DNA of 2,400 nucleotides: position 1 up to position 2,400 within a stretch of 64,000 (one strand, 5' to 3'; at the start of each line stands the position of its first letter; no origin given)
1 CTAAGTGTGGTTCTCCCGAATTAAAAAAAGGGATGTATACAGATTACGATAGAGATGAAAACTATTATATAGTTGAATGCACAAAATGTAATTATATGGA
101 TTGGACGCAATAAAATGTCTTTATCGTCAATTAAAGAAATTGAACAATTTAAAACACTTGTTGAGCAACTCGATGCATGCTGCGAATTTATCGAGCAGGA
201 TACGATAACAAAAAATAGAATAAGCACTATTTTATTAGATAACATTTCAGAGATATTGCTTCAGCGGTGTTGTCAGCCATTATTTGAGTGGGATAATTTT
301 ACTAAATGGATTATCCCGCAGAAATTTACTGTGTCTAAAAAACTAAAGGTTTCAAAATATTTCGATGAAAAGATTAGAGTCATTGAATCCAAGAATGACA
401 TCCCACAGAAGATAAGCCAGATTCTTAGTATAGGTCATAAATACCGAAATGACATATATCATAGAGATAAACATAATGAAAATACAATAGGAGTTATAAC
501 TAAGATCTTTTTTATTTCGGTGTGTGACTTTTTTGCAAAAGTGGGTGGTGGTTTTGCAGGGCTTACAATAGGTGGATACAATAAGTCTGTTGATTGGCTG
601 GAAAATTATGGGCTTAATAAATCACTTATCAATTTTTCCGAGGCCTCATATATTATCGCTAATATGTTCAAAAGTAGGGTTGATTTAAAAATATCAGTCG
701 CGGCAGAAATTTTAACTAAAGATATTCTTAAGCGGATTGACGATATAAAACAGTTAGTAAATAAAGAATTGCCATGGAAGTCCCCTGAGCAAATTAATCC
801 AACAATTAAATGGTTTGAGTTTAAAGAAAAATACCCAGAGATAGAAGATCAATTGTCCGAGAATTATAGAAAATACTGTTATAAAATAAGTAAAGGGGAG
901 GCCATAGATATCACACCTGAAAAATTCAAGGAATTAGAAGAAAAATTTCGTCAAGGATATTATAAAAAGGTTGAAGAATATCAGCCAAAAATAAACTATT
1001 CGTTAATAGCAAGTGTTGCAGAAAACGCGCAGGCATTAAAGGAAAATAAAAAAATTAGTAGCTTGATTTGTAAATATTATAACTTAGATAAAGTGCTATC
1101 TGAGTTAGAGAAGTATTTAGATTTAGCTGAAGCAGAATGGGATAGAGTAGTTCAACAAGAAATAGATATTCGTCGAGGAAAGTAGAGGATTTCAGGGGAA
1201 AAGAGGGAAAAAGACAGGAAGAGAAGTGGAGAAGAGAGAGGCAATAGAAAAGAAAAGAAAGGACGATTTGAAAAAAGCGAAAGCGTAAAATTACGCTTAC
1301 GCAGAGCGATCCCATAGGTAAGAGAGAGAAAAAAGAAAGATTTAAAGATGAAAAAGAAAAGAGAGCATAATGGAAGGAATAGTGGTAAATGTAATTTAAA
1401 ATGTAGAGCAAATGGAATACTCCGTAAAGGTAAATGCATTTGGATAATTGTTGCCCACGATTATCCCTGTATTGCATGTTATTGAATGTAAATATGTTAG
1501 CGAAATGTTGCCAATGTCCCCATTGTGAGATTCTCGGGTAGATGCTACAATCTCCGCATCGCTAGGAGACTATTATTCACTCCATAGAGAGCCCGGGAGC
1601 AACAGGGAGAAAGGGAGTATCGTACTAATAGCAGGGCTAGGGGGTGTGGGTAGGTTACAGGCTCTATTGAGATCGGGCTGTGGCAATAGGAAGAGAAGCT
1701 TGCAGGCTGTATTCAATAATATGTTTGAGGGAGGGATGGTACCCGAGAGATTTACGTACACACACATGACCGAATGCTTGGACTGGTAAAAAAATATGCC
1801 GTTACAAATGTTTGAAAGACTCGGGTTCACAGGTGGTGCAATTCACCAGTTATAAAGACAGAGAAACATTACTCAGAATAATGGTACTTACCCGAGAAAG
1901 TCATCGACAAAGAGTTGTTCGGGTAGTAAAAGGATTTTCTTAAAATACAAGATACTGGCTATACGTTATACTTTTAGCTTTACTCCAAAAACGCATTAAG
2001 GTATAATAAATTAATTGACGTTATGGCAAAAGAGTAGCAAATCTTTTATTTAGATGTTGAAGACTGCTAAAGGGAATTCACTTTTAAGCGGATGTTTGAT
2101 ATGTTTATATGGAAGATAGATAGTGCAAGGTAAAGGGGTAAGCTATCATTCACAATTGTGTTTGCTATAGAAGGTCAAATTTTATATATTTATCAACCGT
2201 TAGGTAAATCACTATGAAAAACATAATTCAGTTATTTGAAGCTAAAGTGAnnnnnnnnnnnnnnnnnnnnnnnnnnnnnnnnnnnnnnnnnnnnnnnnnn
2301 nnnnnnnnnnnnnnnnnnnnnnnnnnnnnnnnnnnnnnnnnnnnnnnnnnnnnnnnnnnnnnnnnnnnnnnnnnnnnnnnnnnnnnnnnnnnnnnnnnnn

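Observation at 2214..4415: Unknown protein + PD-(D/E)xK nuclease pair: candidate new anti-phage system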

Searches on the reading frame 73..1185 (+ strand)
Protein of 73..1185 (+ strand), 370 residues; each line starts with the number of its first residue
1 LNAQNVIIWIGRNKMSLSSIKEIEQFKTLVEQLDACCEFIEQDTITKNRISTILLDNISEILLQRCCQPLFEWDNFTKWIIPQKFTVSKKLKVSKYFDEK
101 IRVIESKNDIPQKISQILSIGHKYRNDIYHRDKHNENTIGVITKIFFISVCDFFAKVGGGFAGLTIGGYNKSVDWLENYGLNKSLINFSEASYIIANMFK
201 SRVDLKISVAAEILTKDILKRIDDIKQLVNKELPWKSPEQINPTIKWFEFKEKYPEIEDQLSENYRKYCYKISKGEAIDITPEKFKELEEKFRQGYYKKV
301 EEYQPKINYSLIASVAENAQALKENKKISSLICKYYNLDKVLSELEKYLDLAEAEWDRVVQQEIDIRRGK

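Call 3: search_protein_families(library=pfam, proteins=[window:73-1185:+], max_evalue=1)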
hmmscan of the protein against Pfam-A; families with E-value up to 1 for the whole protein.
window:73-1185:+ (370 aa): 3 families
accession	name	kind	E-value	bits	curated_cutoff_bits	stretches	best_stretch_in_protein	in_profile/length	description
PF15819.10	Fibin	-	0.00089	19.5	27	1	264-336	94-167/190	Fin bud initiation factor homologue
PF21356.2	Vps27_GAT-like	-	0.092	13.4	27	1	288-333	24-69/71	Vacuolar protein sorting-associated protein 27, GAT-like domain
PF07934.18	OGG_N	-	0.87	10.2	23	0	294-367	48-105/115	8-oxoguanine DNA glycosylase, N-terminal domain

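Call 4: search_protein_families(library=padloc, proteins=[window:73-1185:+], max_evalue=1)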
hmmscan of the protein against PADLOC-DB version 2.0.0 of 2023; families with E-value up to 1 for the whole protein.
window:73-1185:+ (370 aa): 0 families

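Call 5: search_protein_families(library=ncbifam, proteins=[window:73-1185:+], max_evalue=1)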
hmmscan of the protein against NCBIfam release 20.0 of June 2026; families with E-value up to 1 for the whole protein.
window:73-1185:+ (370 aa): 2 families
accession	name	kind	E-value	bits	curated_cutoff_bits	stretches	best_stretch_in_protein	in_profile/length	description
NF011597.0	PRK15022.1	equivalog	0.071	12.9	154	1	276-329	71-118/167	non-heme ferritin-like protein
NF005013.0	PRK06418.1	equivalog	0.11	12.3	175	0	89-120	81-112/166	transcription elongation factor NusA-like protein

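Call 55: find_homologous_proteins(query=window:112-1185:+)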
Query window:112-1185:+ (357 aa): 9 proteins with E <= 0.001 among 3523 candidates.
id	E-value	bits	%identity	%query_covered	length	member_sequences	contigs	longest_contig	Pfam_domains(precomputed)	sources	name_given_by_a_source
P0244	1.8e-230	782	99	100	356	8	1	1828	-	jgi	-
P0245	7.4e-189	645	81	100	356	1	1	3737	-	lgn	-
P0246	1.5e-184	631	77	100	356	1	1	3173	-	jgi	jgi:hypothetical protein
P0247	3.1e-121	423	54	100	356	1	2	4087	-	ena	-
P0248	3.1e-113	397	52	98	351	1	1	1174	-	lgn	-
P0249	1.2e-102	362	46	98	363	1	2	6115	-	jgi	jgi:hypothetical protein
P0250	1.3e-101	358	48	98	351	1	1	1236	-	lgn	-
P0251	1.3e-100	355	48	100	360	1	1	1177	-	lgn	-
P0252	5.5e-84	300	42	100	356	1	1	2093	-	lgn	-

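Call 81: search_protein_families(library=phrogs, proteins=[window:115-1185:+], max_evalue=0.01)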
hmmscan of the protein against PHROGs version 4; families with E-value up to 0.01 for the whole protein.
window:115-1185:+ (356 aa): 0 families

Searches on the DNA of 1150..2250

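Call 74: search_rna_families(source=window, start=1150, end=2250, threshold=evalue, max_evalue=1)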
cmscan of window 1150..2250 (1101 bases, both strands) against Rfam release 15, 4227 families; matches with E-value up to 1: 1.
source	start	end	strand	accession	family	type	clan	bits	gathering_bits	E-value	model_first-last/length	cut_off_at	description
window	1716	1790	+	RF02248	Six3os1_3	Gene; lncRNA;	-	16.7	40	0.12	1-75/75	no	Six3os1 conserved region 3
